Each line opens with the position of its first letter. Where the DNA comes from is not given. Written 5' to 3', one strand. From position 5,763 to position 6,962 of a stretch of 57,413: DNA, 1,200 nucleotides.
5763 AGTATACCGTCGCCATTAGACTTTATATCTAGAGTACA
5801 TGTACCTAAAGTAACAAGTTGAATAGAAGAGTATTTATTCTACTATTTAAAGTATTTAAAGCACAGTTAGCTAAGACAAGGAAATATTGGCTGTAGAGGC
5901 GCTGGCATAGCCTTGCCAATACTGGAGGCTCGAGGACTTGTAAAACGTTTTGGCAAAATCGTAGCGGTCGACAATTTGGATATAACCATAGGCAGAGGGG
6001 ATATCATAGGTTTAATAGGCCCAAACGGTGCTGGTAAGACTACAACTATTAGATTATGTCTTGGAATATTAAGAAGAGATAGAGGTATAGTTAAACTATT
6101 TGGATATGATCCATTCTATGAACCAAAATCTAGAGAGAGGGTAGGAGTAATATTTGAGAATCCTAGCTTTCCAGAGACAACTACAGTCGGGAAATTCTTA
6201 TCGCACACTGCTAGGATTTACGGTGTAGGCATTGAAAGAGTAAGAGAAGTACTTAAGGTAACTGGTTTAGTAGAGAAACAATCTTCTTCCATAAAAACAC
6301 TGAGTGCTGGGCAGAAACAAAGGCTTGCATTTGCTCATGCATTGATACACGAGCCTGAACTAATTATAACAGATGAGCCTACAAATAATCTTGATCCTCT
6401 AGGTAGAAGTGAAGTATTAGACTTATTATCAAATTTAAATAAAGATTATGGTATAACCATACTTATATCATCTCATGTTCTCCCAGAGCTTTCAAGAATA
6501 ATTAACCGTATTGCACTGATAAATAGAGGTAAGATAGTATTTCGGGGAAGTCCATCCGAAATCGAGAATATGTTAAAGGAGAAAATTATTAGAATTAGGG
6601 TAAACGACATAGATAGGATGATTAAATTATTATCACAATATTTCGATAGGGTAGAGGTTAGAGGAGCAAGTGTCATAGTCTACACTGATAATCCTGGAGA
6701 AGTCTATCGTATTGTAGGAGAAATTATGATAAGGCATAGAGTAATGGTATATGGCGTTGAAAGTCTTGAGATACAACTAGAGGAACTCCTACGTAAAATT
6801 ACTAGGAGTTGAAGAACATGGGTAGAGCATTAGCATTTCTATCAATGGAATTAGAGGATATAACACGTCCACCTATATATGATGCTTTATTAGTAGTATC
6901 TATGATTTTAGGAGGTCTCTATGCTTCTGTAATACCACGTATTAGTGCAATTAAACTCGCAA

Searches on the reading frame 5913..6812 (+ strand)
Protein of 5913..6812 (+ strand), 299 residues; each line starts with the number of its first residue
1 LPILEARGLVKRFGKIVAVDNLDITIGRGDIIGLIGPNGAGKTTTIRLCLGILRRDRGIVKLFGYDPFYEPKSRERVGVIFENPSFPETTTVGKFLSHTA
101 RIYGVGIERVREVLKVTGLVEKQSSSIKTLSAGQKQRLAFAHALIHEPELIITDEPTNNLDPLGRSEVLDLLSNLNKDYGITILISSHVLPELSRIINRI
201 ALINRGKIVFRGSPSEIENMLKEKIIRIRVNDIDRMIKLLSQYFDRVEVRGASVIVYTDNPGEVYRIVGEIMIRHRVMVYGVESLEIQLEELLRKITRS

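Call 88: search_protein_families(library=padloc, proteins=[window:5913-6812:+], max_evalue=0.00001)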
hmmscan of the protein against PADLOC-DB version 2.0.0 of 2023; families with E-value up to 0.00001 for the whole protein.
window:5913-6812:+ (299 aa): 4 families
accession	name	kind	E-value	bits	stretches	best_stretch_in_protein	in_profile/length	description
PDLC04135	mad3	-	7.8e-25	86.2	2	122-222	256-361/374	mads_3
PDLC02980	AriA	-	9.8e-09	33.6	0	129-188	237-298/304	-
PDLC04140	mad8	-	2.3e-08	31.9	1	18-213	16-254/314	mads_8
PDLC02914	ATPase-Toprim_I-B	-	4.4e-06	24.1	0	147-191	202-246/443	-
